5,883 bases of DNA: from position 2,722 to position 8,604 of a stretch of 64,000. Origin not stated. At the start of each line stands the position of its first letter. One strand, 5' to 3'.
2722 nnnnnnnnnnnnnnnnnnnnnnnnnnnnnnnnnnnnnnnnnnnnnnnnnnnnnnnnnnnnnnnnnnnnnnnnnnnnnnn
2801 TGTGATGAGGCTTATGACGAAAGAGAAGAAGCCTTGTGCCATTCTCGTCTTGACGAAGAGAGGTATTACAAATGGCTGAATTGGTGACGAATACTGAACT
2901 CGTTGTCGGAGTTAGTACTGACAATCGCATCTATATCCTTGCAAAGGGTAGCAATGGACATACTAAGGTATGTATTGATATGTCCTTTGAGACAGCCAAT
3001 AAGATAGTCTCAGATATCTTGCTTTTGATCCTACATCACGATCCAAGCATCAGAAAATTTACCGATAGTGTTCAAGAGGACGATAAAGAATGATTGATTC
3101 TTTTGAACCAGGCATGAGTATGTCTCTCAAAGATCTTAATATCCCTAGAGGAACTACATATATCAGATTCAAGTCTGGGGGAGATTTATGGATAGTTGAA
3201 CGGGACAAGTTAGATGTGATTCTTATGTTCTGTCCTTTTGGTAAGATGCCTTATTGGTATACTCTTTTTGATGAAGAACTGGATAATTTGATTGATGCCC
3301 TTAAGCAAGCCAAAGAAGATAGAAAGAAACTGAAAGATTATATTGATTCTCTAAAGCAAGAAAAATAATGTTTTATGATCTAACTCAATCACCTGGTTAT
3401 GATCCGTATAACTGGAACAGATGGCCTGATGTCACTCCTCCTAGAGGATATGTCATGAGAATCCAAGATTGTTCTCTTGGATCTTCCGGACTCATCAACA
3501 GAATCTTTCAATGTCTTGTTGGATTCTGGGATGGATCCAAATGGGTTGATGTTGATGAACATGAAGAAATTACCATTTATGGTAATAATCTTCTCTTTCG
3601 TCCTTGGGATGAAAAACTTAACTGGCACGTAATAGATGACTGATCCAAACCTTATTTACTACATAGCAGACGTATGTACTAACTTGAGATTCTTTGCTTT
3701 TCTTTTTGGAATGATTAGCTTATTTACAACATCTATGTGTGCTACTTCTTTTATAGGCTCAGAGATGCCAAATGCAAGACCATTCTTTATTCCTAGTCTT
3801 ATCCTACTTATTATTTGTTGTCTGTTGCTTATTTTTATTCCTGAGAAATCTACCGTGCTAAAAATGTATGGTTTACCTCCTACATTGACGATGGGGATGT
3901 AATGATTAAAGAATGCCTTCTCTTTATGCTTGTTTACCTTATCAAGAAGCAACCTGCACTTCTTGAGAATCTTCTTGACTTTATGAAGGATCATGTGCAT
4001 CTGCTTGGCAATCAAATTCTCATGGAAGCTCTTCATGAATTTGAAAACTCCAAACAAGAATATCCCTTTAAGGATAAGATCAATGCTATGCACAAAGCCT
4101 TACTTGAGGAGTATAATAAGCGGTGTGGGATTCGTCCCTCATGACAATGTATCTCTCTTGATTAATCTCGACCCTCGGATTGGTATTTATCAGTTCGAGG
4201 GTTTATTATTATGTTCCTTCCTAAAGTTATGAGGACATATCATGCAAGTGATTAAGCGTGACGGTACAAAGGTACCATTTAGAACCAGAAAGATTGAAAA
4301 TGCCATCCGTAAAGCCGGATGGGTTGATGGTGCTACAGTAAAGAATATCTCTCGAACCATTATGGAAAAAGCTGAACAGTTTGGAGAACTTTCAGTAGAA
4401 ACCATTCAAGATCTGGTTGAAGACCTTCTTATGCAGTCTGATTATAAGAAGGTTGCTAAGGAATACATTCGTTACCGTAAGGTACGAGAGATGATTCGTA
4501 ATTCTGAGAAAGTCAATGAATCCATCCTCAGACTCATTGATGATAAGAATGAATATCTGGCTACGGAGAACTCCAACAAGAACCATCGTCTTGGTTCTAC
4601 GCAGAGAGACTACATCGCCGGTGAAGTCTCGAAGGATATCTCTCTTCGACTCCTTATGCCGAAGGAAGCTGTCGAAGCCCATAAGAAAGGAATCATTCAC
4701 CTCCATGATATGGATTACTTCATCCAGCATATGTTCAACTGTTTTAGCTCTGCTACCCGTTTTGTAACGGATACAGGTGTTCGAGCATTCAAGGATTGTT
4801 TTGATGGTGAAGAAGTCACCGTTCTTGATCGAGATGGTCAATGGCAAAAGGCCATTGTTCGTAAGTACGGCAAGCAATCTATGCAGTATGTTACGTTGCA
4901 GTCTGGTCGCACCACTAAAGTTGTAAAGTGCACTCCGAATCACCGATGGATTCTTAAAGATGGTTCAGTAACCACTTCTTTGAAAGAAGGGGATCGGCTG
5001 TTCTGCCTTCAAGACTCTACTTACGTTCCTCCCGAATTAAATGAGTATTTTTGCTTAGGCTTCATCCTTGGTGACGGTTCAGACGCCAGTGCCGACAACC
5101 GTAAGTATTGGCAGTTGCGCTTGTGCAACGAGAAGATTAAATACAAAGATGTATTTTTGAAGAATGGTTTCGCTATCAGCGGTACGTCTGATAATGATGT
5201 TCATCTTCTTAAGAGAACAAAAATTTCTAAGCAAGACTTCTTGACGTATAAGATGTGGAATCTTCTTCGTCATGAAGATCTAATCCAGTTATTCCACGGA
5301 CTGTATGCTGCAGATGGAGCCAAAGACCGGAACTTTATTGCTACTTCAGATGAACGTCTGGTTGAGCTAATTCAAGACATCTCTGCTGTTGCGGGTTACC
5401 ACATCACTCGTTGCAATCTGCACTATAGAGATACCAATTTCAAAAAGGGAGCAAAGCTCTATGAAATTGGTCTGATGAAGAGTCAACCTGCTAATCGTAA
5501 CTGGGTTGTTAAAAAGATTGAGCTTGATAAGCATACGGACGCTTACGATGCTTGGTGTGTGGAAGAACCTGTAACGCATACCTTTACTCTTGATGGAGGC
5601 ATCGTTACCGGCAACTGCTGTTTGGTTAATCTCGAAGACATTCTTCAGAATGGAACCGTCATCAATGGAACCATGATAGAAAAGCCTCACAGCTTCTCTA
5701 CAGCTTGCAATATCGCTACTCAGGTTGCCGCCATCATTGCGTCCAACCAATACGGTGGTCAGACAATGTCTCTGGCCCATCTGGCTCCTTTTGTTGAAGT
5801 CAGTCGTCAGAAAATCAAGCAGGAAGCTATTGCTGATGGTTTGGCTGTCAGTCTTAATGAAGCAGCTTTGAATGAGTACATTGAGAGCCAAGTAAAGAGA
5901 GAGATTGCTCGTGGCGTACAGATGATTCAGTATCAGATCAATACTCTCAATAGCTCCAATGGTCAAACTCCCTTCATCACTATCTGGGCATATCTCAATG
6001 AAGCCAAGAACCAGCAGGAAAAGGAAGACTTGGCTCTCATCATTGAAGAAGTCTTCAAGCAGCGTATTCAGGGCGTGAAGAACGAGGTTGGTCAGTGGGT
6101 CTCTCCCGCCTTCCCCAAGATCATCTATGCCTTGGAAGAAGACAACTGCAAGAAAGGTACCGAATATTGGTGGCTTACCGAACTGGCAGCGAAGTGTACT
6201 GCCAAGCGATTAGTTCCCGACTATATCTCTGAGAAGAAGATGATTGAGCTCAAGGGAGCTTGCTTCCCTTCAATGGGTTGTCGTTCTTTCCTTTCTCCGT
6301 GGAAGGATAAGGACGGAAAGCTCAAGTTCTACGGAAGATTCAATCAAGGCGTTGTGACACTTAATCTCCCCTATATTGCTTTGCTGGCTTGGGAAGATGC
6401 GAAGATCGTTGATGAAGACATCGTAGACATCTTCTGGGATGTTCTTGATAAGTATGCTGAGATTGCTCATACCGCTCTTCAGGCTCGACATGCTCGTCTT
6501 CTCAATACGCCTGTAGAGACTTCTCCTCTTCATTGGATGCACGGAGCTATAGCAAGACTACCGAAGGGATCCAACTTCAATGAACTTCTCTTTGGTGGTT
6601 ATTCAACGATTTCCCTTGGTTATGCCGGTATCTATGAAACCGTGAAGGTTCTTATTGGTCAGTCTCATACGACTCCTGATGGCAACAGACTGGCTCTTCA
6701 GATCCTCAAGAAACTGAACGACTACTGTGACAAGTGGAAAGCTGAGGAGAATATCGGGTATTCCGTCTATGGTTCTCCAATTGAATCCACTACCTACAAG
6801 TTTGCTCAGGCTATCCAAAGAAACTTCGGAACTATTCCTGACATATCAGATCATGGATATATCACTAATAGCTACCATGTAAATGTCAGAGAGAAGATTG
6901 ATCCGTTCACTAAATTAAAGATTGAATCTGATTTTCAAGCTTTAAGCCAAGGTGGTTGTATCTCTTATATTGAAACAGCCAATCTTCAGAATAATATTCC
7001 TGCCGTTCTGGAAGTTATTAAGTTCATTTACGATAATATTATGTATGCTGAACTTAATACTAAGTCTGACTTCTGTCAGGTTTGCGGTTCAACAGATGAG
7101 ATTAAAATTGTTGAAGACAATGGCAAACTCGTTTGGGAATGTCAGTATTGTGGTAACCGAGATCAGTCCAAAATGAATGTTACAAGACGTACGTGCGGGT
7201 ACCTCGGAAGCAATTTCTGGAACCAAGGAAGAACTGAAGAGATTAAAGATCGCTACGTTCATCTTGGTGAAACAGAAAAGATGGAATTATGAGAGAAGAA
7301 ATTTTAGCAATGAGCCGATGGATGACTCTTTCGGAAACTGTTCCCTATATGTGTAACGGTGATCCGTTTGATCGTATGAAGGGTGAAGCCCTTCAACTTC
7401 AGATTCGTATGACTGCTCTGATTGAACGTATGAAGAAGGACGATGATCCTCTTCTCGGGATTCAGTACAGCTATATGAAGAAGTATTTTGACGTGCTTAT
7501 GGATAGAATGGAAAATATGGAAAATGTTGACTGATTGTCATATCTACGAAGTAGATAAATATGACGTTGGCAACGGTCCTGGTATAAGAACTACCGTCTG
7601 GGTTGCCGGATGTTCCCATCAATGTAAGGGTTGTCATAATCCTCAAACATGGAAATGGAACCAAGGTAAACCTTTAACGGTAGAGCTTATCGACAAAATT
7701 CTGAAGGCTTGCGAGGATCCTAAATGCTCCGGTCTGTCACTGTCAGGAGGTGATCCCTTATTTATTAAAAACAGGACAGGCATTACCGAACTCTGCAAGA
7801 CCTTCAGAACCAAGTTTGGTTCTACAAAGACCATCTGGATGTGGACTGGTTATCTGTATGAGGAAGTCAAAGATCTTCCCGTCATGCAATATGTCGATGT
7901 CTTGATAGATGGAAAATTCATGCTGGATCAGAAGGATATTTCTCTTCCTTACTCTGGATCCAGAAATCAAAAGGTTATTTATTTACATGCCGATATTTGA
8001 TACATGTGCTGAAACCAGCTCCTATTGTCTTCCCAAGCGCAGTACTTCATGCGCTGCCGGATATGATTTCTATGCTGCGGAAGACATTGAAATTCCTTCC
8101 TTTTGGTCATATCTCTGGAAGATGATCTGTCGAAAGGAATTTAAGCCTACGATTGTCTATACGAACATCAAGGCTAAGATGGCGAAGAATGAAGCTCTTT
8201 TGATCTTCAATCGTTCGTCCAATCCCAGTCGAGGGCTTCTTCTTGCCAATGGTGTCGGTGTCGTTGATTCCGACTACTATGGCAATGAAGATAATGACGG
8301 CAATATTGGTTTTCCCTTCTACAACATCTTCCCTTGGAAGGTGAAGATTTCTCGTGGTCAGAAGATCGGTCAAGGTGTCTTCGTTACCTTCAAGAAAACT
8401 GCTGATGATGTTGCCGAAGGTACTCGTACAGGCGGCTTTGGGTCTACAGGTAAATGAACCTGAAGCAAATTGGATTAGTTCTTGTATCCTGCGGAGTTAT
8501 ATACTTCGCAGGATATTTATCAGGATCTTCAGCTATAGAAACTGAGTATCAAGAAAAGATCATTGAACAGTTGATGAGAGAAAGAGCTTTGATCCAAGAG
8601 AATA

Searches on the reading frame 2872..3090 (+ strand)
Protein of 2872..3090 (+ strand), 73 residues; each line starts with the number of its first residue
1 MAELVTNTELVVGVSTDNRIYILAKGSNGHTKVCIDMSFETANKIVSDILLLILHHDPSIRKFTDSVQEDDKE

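Call 44: find_homologous_proteins(query=window:2872-3090:+)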
Query window:2872-3090:+ (73 aa): 6 proteins with E <= 0.001 among 7 candidates.
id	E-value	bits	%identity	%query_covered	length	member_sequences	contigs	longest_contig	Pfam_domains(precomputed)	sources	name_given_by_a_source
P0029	4.6e-38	145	96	100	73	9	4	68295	-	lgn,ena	-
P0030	1.5e-37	143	96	100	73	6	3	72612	-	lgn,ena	-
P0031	1.4e-33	131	86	100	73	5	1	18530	-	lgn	-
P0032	6.1e-31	123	84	100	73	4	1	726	-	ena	-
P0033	4.2e-30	120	79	100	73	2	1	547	-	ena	-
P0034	2.5e-29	117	79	100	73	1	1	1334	-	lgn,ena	-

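Call 45: find_encoding_contigs(protein=P0031, flank=4000, max_places=4)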
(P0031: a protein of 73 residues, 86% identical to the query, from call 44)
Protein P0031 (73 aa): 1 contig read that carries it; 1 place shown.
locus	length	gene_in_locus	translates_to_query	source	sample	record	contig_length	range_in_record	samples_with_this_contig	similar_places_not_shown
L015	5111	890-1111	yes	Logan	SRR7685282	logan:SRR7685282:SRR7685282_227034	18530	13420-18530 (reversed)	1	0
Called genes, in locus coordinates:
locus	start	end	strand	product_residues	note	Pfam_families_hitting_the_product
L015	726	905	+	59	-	-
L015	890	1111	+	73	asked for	-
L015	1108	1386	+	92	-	-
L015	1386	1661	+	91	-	-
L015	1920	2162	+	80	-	-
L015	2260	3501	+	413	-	PF03477:ATP-cone, PF13597:NRDD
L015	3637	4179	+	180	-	-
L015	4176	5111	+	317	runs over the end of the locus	PF13597:NRDD, PF01228:Gly_radical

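Call 46: find_encoding_contigs(protein=P0034, flank=4000, max_places=4)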
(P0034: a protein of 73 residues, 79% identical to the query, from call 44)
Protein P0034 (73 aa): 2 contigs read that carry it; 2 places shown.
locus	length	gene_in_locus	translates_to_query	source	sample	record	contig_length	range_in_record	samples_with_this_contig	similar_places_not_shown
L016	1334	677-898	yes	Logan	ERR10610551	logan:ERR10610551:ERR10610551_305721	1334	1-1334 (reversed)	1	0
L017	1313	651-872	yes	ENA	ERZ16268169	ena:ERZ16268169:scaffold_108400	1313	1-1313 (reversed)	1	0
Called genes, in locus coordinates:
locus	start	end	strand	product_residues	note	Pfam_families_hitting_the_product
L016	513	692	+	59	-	-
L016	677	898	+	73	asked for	-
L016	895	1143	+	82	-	-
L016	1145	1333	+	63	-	?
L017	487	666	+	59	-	-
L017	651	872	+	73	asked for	-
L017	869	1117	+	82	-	-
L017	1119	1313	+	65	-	?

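Call 47: find_encoding_contigs(protein=P0032, flank=4000, max_places=4)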
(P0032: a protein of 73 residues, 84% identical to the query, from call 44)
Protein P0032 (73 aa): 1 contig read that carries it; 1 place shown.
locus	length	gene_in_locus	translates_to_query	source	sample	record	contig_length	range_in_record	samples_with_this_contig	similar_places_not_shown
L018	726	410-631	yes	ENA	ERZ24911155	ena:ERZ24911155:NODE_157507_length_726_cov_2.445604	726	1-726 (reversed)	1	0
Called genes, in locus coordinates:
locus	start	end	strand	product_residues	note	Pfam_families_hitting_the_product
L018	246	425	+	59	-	-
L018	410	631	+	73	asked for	-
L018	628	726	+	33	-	?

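Call 72: search_protein_families(library=phrogs, max_evalue=0.001, proteins=[window:2872-3090:+])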
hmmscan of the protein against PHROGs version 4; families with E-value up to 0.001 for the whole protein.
window:2872-3090:+ (73 aa): 0 families

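Call 82: find_encoding_contigs(protein=P0029, flank=1500, max_places=10)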
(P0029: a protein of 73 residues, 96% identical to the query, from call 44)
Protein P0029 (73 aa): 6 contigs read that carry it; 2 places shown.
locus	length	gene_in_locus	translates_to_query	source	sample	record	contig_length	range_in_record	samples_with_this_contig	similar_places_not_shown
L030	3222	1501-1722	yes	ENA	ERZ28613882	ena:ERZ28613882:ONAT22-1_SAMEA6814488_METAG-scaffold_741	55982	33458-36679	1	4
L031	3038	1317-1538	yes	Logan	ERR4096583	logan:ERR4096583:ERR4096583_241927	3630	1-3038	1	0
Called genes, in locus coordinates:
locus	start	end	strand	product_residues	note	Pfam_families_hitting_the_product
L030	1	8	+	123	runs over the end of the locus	PF11753:DUF3310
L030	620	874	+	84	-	-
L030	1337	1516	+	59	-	-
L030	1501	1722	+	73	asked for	-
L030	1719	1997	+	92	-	-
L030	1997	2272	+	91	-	-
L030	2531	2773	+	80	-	-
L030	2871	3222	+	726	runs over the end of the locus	PF03477:ATP-cone, PF13597:NRDD, PF01228:Gly_radical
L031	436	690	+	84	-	-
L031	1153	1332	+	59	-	-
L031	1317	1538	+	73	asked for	-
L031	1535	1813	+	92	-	-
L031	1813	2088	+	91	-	-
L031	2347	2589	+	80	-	-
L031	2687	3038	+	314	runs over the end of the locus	?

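Call 83: find_encoding_contigs(protein=P0030, flank=1500, max_places=10)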
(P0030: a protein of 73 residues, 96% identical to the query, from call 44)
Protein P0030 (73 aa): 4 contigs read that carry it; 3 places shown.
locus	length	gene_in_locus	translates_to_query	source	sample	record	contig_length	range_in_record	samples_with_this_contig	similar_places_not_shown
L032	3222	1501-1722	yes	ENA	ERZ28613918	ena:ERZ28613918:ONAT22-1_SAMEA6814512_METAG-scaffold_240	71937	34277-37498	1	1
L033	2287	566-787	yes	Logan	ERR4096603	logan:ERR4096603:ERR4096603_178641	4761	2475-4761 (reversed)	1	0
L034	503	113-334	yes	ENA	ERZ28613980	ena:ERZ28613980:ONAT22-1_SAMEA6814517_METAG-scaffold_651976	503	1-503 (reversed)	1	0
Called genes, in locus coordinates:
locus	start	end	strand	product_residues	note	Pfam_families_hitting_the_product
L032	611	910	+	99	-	-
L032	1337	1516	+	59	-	-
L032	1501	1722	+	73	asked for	-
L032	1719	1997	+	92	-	-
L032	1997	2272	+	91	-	-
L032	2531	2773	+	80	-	-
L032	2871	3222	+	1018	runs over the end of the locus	PF03477:ATP-cone, PF13597:NRDD, PF01228:Gly_radical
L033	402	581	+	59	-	-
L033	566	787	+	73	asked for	-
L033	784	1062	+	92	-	-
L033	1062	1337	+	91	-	-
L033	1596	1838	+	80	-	-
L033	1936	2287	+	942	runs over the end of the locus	?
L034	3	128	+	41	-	?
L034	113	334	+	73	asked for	-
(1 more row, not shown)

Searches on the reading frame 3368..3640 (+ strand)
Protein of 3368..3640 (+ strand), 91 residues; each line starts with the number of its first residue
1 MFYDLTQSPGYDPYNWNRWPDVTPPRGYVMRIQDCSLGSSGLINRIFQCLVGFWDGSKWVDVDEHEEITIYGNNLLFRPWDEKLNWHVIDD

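Call 38: find_homologous_proteins(query=window:3368-3640:+)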
Query window:3368-3640:+ (91 aa): 1 proteins with E <= 0.001 among 3 candidates.
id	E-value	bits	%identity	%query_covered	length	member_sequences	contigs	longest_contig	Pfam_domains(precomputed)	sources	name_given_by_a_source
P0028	7.9e-60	217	97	100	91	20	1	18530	-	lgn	-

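Call 72: search_protein_families(library=phrogs, max_evalue=0.001, proteins=[window:3368-3640:+])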
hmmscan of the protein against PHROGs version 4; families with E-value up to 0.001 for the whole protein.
window:3368-3640:+ (91 aa): 0 families

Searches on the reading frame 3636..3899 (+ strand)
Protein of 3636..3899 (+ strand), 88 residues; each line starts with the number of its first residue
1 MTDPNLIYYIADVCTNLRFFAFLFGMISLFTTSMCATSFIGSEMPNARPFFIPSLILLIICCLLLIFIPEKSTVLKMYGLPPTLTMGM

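Call 72: search_protein_families(library=phrogs, max_evalue=0.001, proteins=[window:3636-3899:+])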
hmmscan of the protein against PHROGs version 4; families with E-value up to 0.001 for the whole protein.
window:3636-3899:+ (88 aa): 1 family
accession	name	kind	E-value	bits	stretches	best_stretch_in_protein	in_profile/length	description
phrog_3878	-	unknown function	0.00013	23.1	1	6-79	5-86/129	-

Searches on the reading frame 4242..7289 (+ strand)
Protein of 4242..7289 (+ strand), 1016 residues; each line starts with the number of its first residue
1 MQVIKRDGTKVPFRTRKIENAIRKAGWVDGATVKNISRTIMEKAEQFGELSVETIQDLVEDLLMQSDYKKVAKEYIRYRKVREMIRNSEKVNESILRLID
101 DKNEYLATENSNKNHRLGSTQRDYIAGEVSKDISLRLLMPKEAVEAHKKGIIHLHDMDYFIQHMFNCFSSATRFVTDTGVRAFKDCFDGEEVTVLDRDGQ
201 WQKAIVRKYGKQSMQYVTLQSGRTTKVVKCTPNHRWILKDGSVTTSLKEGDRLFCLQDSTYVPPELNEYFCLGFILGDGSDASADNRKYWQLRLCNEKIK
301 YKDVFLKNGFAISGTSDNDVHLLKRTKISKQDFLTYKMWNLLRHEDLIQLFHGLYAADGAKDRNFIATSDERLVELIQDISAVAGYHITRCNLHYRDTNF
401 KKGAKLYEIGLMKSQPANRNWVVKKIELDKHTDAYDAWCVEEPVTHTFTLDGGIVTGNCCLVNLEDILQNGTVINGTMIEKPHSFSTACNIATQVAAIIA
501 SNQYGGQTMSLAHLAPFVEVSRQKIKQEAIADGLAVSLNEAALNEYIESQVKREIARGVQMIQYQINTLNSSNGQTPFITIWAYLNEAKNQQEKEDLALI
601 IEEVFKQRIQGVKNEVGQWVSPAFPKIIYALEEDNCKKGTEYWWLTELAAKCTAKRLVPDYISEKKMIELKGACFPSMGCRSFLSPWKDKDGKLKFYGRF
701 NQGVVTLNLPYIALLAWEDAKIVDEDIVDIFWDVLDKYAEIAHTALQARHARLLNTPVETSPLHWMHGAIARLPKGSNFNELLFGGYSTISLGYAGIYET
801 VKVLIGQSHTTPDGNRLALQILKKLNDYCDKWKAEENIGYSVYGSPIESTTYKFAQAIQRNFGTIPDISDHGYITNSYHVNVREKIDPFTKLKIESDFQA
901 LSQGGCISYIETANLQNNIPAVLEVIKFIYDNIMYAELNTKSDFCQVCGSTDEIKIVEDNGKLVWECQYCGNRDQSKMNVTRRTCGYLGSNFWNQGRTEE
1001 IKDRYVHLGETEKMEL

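Call 99: search_protein_families(library=pfam, max_evalue=0.01, proteins=[window:4242-7289:+])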
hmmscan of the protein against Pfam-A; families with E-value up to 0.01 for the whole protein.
window:4242-7289:+ (1016 aa): 3 families
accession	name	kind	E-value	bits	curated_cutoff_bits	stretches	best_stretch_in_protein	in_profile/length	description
PF13597.11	NRDD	-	5.1e-169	564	26.2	2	446-1007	44-562/562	Anaerobic ribonucleoside-triphosphate reductase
PF03477.21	ATP-cone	-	2.1e-20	73.5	25.8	1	1-83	1-87/88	ATP cone domain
PF01228.26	Gly_radical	-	4.5e-17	62.9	22.2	1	883-989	2-103/106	Glycine radical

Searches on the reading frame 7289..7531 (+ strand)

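Call 69: search_protein_families(library=pfam, max_evalue=0.01, proteins=[window:7289-7531:+])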
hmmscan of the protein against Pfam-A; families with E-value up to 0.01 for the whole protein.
window:7289-7531:+ (81 aa): 1 family
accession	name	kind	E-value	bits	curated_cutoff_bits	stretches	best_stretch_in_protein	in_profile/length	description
PF21825.2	crAss001_48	-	7.7e-07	29.4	24.8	1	26-75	3-60/61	crAss001_48 related protein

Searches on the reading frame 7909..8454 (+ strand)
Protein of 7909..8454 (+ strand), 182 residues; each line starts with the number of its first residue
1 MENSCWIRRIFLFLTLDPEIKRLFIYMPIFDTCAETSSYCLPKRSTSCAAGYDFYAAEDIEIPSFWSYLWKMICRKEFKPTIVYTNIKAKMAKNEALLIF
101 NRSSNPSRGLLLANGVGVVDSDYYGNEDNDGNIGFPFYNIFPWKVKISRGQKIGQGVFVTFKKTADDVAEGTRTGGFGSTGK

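Call 69: search_protein_families(library=pfam, max_evalue=0.01, proteins=[window:7909-8454:+])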
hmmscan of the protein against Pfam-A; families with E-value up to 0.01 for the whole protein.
window:7909-8454:+ (182 aa): 1 family
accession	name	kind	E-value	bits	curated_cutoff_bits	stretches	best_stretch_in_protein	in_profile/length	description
PF00692.24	dUTPase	-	2.8e-12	47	22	1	41-180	5-128/129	dUTPase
